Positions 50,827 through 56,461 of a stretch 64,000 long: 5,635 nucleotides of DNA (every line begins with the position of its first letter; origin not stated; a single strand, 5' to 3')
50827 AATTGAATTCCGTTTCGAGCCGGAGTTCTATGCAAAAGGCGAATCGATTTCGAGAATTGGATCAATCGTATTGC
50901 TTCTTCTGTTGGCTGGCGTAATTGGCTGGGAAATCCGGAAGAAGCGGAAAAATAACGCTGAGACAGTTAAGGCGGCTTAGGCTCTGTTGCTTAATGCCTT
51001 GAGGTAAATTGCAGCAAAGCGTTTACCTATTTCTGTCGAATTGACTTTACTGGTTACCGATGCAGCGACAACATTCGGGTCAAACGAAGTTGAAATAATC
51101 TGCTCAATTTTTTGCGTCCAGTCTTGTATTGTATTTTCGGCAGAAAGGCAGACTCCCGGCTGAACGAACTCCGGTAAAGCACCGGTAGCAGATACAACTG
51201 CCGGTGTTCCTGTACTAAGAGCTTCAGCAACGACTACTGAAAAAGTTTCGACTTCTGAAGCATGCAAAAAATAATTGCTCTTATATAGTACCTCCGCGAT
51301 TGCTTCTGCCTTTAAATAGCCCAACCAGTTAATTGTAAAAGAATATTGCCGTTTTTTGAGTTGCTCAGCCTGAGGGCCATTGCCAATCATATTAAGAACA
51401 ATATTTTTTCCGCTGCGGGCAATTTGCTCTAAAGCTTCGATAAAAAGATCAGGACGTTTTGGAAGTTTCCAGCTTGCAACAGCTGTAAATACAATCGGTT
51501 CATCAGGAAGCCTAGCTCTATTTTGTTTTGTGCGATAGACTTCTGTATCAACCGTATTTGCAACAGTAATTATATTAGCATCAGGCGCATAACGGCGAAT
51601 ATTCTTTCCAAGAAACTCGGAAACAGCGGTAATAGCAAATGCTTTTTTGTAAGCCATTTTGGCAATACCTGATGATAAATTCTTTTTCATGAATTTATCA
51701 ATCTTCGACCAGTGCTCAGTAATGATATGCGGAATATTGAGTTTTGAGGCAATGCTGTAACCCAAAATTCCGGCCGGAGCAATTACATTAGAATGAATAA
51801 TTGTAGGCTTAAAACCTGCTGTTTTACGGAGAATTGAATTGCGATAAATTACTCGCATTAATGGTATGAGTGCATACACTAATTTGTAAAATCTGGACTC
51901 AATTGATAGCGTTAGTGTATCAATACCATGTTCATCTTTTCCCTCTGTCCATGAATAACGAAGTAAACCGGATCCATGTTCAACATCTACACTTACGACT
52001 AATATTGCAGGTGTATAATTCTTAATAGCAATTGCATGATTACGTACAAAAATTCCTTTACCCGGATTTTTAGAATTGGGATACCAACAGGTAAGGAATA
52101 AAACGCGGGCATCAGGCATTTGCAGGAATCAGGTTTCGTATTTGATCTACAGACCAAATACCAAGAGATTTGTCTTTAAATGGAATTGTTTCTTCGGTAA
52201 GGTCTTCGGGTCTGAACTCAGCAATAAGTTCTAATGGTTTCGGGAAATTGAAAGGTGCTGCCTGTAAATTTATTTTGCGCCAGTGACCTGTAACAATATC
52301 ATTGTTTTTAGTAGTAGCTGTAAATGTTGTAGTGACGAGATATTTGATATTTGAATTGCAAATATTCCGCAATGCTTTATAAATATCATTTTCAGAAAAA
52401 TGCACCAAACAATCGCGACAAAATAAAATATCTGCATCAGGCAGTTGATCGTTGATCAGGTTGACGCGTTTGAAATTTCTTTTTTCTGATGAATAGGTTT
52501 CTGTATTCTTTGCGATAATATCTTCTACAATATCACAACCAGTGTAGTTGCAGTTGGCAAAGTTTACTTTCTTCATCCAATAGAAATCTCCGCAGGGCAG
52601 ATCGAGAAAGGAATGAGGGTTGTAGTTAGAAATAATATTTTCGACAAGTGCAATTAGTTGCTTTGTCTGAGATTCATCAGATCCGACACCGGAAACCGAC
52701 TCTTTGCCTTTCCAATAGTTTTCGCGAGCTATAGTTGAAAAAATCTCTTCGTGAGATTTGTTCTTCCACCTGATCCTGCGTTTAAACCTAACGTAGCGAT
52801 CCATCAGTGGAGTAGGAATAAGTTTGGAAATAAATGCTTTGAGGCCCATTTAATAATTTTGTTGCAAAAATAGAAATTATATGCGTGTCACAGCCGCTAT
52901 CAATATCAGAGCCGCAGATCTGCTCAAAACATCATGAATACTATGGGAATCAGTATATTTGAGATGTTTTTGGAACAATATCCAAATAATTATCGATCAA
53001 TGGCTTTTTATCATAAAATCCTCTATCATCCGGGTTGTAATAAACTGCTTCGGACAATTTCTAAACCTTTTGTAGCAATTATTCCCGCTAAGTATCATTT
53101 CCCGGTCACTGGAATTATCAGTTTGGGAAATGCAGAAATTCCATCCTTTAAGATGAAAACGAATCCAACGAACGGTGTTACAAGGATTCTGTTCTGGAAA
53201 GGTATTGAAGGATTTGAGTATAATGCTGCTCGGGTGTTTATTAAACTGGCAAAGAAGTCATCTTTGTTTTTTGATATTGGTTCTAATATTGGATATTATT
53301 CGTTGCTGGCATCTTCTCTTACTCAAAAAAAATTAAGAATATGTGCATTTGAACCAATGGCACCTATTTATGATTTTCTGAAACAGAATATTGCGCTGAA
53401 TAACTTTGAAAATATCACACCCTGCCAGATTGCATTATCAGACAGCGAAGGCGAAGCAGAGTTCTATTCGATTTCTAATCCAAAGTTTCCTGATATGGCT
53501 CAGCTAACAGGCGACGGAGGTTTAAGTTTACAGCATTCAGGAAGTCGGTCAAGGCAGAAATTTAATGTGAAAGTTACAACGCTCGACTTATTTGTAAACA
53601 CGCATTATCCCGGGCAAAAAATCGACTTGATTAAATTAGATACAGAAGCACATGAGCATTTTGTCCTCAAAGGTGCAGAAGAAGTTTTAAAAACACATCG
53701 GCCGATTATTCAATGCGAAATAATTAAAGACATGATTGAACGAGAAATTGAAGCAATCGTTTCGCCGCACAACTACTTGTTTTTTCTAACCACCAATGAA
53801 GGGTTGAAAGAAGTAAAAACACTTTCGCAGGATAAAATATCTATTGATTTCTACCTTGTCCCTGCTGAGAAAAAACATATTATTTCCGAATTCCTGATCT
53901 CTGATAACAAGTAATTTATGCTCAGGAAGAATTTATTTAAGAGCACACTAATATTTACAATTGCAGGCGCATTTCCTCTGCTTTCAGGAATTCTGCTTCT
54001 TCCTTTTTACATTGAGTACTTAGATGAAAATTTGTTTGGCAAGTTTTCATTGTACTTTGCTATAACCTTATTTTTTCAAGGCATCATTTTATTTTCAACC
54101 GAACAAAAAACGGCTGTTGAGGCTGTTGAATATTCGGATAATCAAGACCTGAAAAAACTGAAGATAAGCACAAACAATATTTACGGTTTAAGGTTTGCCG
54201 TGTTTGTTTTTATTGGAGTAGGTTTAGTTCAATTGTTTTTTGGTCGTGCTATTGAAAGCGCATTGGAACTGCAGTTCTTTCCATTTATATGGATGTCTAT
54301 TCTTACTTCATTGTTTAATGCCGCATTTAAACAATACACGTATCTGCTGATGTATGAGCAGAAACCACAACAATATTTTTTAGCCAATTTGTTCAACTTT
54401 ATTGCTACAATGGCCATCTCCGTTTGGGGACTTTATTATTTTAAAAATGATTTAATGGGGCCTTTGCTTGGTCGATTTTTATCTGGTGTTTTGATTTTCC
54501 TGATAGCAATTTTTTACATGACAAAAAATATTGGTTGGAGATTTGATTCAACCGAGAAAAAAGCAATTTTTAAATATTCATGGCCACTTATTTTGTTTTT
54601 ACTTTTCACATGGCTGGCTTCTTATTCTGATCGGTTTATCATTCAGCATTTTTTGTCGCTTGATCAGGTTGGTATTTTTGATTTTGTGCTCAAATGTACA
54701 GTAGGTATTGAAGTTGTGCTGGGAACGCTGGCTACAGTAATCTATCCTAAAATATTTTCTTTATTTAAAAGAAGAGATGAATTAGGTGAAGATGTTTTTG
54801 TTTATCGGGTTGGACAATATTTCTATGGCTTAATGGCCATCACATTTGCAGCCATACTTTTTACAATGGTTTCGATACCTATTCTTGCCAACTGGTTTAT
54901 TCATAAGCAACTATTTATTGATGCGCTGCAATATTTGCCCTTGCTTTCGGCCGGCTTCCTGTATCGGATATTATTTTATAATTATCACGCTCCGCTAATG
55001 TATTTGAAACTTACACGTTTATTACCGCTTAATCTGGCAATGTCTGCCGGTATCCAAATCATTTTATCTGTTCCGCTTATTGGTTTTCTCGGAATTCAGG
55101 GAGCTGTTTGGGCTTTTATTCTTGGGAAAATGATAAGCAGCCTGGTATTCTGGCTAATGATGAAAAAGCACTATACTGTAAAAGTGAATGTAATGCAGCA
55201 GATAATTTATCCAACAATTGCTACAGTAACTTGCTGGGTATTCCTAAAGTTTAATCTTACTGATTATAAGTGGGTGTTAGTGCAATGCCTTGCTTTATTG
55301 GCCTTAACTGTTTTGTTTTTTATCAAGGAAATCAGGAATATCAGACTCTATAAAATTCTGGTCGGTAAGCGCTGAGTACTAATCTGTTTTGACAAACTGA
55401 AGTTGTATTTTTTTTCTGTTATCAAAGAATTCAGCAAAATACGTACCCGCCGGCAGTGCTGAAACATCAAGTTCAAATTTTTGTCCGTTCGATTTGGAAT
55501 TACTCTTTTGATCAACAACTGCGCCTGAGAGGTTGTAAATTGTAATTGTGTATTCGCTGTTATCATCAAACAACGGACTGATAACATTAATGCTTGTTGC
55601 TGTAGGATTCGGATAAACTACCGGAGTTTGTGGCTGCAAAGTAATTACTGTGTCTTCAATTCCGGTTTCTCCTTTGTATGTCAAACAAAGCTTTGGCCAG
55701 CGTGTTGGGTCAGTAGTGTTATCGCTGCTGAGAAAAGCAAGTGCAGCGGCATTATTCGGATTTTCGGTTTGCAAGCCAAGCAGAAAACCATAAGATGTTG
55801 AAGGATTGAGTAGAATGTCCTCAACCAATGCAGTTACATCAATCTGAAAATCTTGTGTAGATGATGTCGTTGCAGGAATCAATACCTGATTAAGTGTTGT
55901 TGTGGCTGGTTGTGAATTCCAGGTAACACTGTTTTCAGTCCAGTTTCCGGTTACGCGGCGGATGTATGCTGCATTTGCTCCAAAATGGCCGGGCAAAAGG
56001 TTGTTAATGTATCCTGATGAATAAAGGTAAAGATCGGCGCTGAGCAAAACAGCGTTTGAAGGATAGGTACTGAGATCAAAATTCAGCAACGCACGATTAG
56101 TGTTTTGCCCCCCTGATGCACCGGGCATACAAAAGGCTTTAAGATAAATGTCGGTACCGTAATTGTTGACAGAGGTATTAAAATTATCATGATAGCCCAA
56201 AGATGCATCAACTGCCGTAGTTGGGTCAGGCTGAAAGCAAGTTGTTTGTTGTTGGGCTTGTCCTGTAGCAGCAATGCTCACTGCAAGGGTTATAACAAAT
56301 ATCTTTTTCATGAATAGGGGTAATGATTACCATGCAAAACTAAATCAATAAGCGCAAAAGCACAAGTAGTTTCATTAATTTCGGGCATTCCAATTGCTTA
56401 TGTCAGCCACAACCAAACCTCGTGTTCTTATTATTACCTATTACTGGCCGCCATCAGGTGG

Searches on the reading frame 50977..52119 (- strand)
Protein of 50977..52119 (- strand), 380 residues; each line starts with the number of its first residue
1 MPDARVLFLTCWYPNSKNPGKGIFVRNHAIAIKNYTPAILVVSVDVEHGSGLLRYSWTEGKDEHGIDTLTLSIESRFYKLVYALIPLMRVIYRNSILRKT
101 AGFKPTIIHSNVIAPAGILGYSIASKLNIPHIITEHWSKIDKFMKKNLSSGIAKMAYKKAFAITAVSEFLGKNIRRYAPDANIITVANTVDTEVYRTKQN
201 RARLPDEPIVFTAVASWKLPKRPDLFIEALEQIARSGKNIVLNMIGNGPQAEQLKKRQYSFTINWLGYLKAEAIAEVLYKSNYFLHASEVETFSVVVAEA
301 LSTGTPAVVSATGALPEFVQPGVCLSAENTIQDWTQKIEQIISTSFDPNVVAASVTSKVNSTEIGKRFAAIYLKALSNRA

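Call 30: search_protein_families(library=pfam, proteins=[window:50977-52119:-], max_evalue=0.00001)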
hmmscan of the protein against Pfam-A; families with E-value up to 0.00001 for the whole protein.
window:50977-52119:- (380 aa): 4 families
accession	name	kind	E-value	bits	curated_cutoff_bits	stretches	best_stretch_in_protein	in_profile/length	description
PF00534.26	Glycos_transf_1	-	4.5e-23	82.1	26.4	1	198-343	5-157/172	Glycosyl transferases group 1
PF13692.12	Glyco_trans_1_4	-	2.3e-19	70.5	27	1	212-343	5-141/142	Glycosyl transferases group 1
PF13439.12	Glyco_transf_4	-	1.2e-11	45.3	28.5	1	87-193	55-169/170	Glycosyltransferase Family 4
PF13579.12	Glyco_trans_4_4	-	3.6e-06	27.9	29.7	0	89-188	56-157/158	Glycosyl transferase 4-like domain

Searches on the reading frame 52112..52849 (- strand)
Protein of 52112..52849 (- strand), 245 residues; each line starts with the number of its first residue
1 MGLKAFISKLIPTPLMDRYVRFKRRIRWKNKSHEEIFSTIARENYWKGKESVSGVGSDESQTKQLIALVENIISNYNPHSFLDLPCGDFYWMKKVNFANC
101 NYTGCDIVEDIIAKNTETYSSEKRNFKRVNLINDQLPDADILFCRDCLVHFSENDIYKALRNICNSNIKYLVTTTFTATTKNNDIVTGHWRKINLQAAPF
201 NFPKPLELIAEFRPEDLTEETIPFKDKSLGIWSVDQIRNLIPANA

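Call 30: search_protein_families(library=pfam, proteins=[window:52112-52849:-], max_evalue=0.00001)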
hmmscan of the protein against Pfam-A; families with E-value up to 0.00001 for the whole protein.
window:52112-52849:- (245 aa): 1 family
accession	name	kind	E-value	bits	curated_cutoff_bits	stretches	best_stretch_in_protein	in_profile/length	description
PF08242.18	Methyltransf_12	-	3.7e-06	28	30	1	82-163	1-88/98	Methyltransferase domain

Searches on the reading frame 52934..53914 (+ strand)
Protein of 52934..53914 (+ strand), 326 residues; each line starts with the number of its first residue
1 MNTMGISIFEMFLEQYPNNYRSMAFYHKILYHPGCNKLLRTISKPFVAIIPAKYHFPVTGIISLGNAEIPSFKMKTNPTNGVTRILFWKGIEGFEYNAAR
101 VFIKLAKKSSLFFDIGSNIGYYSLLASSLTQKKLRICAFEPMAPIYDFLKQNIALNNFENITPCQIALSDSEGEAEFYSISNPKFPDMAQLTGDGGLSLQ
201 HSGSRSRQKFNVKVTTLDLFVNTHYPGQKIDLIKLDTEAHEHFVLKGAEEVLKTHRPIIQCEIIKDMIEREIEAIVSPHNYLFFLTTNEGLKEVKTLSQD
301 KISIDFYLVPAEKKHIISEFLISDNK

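Call 30: search_protein_families(library=pfam, proteins=[window:52934-53914:+], max_evalue=0.00001)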
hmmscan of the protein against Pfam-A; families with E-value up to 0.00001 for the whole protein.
window:52934-53914:+ (326 aa): 1 family
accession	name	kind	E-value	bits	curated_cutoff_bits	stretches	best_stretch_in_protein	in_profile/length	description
PF05050.19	Methyltransf_21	-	2e-17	64.3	22.7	1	114-269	1-153/173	Methyltransferase FkbM domain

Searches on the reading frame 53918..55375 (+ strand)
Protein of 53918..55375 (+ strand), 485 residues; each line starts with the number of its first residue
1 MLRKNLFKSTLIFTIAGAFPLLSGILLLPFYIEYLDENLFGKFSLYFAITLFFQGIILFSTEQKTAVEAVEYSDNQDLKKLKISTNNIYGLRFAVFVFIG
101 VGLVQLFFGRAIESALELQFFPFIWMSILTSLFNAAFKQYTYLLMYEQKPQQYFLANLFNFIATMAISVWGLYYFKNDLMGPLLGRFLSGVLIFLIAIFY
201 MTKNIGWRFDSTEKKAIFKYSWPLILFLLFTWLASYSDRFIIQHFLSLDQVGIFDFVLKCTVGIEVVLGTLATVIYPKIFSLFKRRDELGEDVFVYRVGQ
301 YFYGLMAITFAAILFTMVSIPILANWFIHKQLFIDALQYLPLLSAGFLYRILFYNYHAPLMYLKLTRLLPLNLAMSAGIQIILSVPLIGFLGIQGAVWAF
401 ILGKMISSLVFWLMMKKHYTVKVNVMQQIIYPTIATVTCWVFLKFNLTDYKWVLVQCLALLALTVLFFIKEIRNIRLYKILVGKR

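Call 30: search_protein_families(library=pfam, proteins=[window:53918-55375:+], max_evalue=0.00001)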
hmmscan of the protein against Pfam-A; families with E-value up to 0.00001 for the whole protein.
window:53918-55375:+ (485 aa): 2 families
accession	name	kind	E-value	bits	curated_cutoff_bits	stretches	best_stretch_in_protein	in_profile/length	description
PF01943.22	Polysacc_synt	-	2e-10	41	28.2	1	8-282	3-273/274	Polysaccharide biosynthesis protein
PF13440.11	Polysacc_synt_3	-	8.8e-07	28.9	23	1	84-278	52-239/293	Polysaccharide biosynthesis protein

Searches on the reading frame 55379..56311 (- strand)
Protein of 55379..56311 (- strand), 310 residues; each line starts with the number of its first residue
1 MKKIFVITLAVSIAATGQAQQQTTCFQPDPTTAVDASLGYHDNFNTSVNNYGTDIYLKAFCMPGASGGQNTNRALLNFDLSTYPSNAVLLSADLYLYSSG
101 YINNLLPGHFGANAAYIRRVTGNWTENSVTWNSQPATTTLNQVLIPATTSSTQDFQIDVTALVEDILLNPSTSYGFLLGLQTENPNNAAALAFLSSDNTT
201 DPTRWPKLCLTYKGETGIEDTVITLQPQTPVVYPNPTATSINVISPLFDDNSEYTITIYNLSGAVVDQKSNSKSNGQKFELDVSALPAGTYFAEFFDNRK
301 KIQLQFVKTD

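Call 32: search_protein_families(library=pfam, proteins=[window:55379-56311:-], max_evalue=0.00001)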
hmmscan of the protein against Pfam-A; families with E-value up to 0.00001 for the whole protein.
window:55379-56311:- (310 aa): 3 families
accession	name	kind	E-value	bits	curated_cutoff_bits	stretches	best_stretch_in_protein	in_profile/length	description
PF24517.2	CBM96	-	1.5e-16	61.1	26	1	46-202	18-158/164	Carbohydrate-binding module family 96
PF18962.6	Por_Secre_tail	-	7.5e-14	52.2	27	1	232-302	1-69/75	Secretion system C-terminal sorting domain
PF06848.17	Disaggr_repeat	-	4.2e-07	30.2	33.9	0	120-208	95-177/179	Disaggregatase related repeat domain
